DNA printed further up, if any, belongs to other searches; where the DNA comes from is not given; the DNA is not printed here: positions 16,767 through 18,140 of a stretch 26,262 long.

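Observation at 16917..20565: Three-gene CHAT-protease operon with two membrane proteins, a candidate undescribed protease-gated membrane-effector (abortive-infection or cell-death-like) module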

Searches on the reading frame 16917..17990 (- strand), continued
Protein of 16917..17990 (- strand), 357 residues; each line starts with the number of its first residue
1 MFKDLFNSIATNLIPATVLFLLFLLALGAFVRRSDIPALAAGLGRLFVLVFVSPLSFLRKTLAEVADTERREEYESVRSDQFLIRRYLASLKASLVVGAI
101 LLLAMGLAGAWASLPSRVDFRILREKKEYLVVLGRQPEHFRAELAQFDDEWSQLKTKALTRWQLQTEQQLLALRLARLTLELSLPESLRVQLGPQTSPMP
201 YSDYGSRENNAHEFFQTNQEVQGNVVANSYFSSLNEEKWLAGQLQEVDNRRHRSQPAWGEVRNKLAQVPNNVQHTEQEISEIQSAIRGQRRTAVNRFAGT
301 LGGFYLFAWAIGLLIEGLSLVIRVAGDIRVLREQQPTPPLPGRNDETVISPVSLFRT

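Call 42: search_solved_structures(query=A5, max_evalue=1)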
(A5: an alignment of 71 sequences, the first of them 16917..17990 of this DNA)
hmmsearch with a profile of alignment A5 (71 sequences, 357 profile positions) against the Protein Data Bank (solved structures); distinct sequences matched with E-value up to 1: 45.
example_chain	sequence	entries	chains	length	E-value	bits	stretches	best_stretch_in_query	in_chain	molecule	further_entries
7zr2_A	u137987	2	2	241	2.1e-05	27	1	169-305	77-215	Spike protein S2',Chimeric protein mimic of SARS-CoV-2 Spike HR1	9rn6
8j0s_b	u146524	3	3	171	0.0038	19.5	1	92-201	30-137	ATP synthase subunit b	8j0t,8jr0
7njk_b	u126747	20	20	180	0.0058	18.9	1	95-213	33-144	ATP synthase subunit b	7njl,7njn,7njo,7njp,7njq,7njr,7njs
6wcj_B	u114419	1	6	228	0.0094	18.2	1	103-206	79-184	Clathrin light chain B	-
7jg5_b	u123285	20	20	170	0.0095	18.2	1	95-210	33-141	ATP synthase subunit b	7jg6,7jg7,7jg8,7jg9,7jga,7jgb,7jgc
9vkp_b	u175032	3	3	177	0.023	17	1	90-201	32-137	ATP synthase subunit b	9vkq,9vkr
3lvh_D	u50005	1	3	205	0.029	16.6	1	103-188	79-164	Clathrin light chain B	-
9tlp_A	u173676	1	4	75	0.032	16.5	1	157-203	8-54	Sc-apCC-2-BCL-xL-6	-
5j0h_A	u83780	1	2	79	0.039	16.2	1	118-167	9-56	Design construct 2L6HC3_13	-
7wxz_A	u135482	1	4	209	0.042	16.1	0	264-306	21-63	Spike protein S2'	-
2vrz_A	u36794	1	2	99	0.06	15.6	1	115-203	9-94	VIRULENCE FACTOR ESXA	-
2vs0_A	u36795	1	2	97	0.069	15.4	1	115-203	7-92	VIRULENCE FACTOR ESXA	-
9dt9_A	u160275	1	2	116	0.072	15.3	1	117-201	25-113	231_C2_TrkA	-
6sct_D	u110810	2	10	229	0.078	15.2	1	104-206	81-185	Clathrin light chain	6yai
8qox_B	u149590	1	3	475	0.095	14.9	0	230-299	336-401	Conserved membrane protein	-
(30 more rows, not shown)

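Call 49: list_cluster_members(proteins=[P0019, P0020, P0021, P0022, P0024, P0025, P0026, P0028, P0029, P0030])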
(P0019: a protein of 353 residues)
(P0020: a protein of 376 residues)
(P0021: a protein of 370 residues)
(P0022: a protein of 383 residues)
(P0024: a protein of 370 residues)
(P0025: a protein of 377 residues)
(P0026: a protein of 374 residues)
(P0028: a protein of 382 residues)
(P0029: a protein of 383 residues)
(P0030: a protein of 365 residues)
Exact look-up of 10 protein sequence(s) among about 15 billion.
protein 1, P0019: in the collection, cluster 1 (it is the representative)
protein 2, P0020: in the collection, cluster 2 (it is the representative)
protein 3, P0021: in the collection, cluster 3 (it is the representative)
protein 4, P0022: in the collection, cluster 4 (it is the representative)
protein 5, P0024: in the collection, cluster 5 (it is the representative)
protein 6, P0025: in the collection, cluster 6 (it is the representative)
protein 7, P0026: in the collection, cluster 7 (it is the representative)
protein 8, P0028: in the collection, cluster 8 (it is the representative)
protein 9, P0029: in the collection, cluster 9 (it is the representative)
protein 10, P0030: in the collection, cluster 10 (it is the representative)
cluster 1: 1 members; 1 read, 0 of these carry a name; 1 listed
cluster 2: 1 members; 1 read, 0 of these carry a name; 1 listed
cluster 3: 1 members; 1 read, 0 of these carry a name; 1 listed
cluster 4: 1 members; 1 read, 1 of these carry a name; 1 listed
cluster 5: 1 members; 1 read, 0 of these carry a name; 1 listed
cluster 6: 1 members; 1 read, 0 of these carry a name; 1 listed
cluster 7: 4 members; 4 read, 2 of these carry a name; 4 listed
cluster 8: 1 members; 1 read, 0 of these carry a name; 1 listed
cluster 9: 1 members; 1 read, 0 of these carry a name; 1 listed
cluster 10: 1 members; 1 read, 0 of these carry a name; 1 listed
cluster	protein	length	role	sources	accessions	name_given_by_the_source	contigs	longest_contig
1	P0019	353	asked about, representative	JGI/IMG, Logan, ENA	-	-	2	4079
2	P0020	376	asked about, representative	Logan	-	-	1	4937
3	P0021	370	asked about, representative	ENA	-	-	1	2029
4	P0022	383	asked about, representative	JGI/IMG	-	hypothetical protein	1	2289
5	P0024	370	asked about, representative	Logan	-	-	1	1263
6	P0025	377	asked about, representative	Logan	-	-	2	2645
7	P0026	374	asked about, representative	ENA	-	-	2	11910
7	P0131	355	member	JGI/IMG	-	hypothetical protein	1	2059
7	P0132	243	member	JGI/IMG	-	hypothetical protein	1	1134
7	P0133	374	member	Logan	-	-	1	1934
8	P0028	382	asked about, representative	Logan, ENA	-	-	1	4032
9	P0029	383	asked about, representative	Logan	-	-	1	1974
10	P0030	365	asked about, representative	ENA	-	-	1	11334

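Call 50: find_related_loci(query=A8, collection=metagenome_contigs, flank=8000)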
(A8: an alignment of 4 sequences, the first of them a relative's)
Query A8 (381 aa) in metagenome_contigs; peptide patterns used: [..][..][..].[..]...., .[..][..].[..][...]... (x = any residue, [..] = any of these).
122 stretches matched a pattern; 4 encode a relative of the query (tblastn E <= 1e-3); 4 distinct loci.
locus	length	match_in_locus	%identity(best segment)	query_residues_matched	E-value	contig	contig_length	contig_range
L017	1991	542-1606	43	1-356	2e-92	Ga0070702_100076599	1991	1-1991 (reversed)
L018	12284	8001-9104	43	1-374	6e-86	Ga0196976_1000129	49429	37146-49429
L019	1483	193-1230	44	1-347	4e-89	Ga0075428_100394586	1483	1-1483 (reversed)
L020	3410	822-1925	33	1-372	5e-62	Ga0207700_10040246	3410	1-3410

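Call 52: find_encoding_contigs(protein=P0014, flank=8000, max_places=1)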
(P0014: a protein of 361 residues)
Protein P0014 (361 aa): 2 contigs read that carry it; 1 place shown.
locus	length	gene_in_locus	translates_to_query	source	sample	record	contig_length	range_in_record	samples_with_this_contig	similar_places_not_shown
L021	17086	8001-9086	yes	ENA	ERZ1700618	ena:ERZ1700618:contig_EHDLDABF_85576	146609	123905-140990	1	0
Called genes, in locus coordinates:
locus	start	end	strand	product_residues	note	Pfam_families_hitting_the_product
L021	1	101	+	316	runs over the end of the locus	PF01063:Aminotran_4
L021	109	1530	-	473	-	PF01266:DAO (faint), PF01494:FAD_binding_3 (faint), PF07992:Pyr_redox_2, PF13450:NAD_binding_8 (weak), PF13454:NAD_binding_9 (faint), PF00070:Pyr_redox, PF22366:NDH2_C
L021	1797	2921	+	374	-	PF00437:T2SSE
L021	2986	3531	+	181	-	PF21982:RecX_HTH1 (weak), PF02631:RecX_HTH2 (weak), PF21981:RecX_HTH3 (weak)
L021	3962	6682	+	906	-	PF01411:tRNA-synt_2c, PF07973:tRNA_SAD, PF02272:DHHA1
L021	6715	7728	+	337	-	PF00899:ThiF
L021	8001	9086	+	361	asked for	-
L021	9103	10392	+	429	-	-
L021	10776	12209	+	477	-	PF00324:AA_permease, PF13520:AA_permease_2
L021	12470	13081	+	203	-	PF04542:Sigma70_r2, PF08281:Sigma70_r4_2, PF04545:Sigma70_r4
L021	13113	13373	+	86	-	-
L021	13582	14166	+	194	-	PF03668:RapZ-like_N (faint), PF13238:AAA_18 (weak), PF01202:SKI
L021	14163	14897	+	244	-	-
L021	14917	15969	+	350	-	PF01594:AI-2E_transport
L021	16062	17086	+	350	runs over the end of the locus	PF01118:Semialdhyde_dh, PF02774:Semialdhyde_dhC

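Call 53: find_encoding_contigs(protein=P0026, flank=8000, max_places=1)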
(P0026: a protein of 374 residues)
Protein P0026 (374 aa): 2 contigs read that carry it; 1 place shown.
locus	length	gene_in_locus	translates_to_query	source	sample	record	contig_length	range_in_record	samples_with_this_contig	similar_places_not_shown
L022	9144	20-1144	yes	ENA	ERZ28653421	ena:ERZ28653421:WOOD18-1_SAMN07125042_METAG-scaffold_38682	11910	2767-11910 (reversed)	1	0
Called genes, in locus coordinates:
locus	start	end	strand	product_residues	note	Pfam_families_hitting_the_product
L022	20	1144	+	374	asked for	-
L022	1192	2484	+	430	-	-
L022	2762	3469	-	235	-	-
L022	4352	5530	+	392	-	PF13356:Arm-DNA-bind_3, PF22022:Phage_int_M (weak), PF00589:Phage_integrase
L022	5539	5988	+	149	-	-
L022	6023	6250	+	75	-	PF05930:Phage_AlpA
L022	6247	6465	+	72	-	-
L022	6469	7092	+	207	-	-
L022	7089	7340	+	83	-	-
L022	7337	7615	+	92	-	-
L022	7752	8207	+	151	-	-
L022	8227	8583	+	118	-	-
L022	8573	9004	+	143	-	-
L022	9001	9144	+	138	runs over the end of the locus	-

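Call 54: find_encoding_contigs(protein=P0030, flank=8000, max_places=1)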
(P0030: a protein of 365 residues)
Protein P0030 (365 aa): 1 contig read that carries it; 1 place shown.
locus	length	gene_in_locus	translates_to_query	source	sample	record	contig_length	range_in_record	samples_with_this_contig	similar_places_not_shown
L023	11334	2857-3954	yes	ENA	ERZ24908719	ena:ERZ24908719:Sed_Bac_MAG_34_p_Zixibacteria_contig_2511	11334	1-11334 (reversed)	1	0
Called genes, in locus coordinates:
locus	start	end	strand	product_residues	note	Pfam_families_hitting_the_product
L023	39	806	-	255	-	PF00512:HisKA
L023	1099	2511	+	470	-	PF13230:GATase_4 (weak), PF13522:GATase_6, PF13537:GATase_7, PF00156:Pribosyltran (faint)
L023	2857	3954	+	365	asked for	-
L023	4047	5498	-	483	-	PF00361:Proton_antipo_M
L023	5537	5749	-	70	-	PF00462:Glutaredoxin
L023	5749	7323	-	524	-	PF00361:Proton_antipo_M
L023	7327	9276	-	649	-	PF00662:Proton_antipo_N, PF00361:Proton_antipo_M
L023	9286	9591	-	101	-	PF00420:Oxidored_q2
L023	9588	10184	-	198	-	PF00499:Oxidored_q3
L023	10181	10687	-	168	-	PF13183:Fer4_8 (faint), PF13534:Fer4_17 (faint), PF14697:Fer4_21 (faint), PF13237:Fer4_10 (weak), PF12837:Fer4_6 (faint), PF12838:Fer4_7, PF13187:Fer4_9 (weak), PF00037:Fer4, +1 more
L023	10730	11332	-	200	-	?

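Call 55: find_encoding_contigs(protein=P0009, flank=8000, max_places=1)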
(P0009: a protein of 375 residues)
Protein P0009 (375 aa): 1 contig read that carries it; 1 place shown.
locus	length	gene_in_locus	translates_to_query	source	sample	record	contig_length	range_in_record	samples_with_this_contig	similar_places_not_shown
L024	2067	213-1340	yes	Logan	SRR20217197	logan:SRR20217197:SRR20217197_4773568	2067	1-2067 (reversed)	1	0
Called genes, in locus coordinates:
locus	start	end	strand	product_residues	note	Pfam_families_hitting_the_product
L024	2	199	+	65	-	?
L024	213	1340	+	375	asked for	-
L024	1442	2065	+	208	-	?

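Call 56: find_encoding_contigs(protein=P0012, flank=8000, max_places=2)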
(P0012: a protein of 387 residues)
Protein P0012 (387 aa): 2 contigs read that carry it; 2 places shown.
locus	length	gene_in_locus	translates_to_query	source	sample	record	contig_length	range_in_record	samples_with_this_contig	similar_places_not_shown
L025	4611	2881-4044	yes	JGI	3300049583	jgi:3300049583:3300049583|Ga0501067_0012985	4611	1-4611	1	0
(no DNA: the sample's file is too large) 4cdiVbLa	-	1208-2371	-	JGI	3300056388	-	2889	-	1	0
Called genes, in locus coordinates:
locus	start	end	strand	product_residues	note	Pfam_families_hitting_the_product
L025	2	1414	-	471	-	?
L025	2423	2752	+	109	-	-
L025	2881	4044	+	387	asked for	-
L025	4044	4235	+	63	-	-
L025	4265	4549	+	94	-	-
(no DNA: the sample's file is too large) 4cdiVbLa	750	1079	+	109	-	-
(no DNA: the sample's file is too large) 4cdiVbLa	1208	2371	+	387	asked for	-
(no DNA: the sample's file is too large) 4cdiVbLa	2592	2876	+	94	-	-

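Call 60: search_protein_families(library=pfam, proteins=[L021:9103-10392:+], max_evalue=0.001)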
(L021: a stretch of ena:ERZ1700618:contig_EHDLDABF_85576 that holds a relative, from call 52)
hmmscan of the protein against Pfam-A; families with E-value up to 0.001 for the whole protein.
L021:9103-10392:+ (429 aa): 0 families

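Call 78: find_related_loci(query=A2, collection=viral_contigs, flank=8000)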
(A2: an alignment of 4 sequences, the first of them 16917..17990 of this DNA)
Query A2 (357 aa) in viral_contigs; peptide patterns used: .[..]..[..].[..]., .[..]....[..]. (x = any residue, [..] = any of these).
38 stretches matched a pattern, but none encodes a relative of the query by tblastn (E <= 1e-3).

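Call 79: search_dna_similar(query=window:16917-17990:-, collection=plasmids, mode=protein, max_evalue=0.001)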
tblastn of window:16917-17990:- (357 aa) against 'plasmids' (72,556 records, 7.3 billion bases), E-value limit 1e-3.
No match.

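Call 81: search_dna_similar(query=window:16917-17990:-, collection=phages, mode=protein, max_evalue=0.001)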
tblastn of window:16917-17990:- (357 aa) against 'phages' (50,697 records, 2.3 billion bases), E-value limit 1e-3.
No match.

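Call 88: search_protein_families(library=phrogs, proteins=[window:16917-17990:-], max_evalue=0.01)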
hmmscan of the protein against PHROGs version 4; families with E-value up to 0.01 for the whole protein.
window:16917-17990:- (357 aa): 0 families

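Call 92: list_cluster_members(proteins=[P0031, P0033, P0034, P0036, P0038, P0042, P0044, P0047, P0052, P0011])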
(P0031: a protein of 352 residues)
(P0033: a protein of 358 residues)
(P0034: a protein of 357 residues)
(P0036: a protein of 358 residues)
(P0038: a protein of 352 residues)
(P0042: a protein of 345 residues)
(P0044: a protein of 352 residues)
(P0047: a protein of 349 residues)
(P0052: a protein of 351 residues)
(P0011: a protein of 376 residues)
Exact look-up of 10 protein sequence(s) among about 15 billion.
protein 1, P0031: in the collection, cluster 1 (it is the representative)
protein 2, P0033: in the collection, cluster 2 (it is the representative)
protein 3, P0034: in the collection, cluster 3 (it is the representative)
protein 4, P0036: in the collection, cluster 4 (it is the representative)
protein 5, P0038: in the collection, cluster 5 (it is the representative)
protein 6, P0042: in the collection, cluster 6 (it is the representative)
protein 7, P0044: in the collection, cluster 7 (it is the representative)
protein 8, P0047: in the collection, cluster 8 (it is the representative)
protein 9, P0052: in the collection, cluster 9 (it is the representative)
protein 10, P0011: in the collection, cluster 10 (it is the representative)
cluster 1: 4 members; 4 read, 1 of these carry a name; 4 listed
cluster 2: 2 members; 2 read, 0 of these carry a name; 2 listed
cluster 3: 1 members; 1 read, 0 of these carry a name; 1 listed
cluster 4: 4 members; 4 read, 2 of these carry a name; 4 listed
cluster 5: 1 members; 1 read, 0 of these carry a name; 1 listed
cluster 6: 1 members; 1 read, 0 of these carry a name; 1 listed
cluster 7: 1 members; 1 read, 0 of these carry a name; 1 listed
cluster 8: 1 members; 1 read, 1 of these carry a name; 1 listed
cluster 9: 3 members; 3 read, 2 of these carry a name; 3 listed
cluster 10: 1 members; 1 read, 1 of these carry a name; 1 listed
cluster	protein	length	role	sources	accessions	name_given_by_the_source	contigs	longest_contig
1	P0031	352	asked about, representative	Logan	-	-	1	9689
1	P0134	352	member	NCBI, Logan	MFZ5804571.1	MAG: hypothetical protein ACOY7U_06935 [Acidobacteriota bacterium]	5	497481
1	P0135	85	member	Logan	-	-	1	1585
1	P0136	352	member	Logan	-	-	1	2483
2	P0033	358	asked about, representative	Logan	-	-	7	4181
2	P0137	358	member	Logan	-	-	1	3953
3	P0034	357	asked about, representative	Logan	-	-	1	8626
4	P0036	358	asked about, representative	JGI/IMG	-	gas vesicle protein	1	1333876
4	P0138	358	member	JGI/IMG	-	ElaB/YqjD/DUF883 family membrane-anchored ribosome-binding protein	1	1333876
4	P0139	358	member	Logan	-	-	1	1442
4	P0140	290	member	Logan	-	-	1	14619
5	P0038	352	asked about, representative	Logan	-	-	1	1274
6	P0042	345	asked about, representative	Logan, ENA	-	-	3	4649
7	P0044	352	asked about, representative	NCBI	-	-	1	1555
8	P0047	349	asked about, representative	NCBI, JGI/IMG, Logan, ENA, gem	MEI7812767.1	MAG: hypothetical protein WCJ01_10125 [Ignavibacteria bacterium]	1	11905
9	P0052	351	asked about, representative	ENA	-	-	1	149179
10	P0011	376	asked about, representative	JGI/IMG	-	hypothetical protein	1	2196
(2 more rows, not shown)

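Call 98: search_protein_families(library=padloc, alignment_id=A5, max_evalue=0.01)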
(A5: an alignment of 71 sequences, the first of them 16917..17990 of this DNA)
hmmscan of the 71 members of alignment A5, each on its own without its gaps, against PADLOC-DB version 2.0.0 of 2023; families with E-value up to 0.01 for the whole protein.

A. member 1, window:16917-17990:- (357 aa): 0 families

B. families by the number of members that match (of 71 scanned): 20 families
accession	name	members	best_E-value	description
PDLC03865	LmuB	8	1.8e-06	-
PDLC00551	JetC2|JetC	5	3.3e-06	DUF3584 domain; MukB-like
PDLC00519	JetC1|JetC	4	0.00049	DUF3584 domain; MukB-like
PDLC03859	LmuB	3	9.9e-07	-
PDLC00601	ZorA1|ZorA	2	0.00026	MotA/ExbB/TolQ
PDLC03841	LeoBC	2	0.0016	-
PDLC03924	MkoC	1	0.00012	-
PDLC03868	LmuB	1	0.00021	-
PDLC00518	JetC1|JetC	1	0.00036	DUF3584 domain; MukB-like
PDLC00461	JetA1|JetA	1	0.00056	DUF3375 domain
PDLC00638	ZorA2|ZorA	1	0.0015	MotA/ExbB/TolQ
PDLC04500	PDC-M18B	1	0.0025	-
PDLC02714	PbeC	1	0.0031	PbeC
PDLC00640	ZorA2|ZorA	1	0.004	MotA/ExbB/TolQ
PDLC01970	CARF_TM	1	0.0046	-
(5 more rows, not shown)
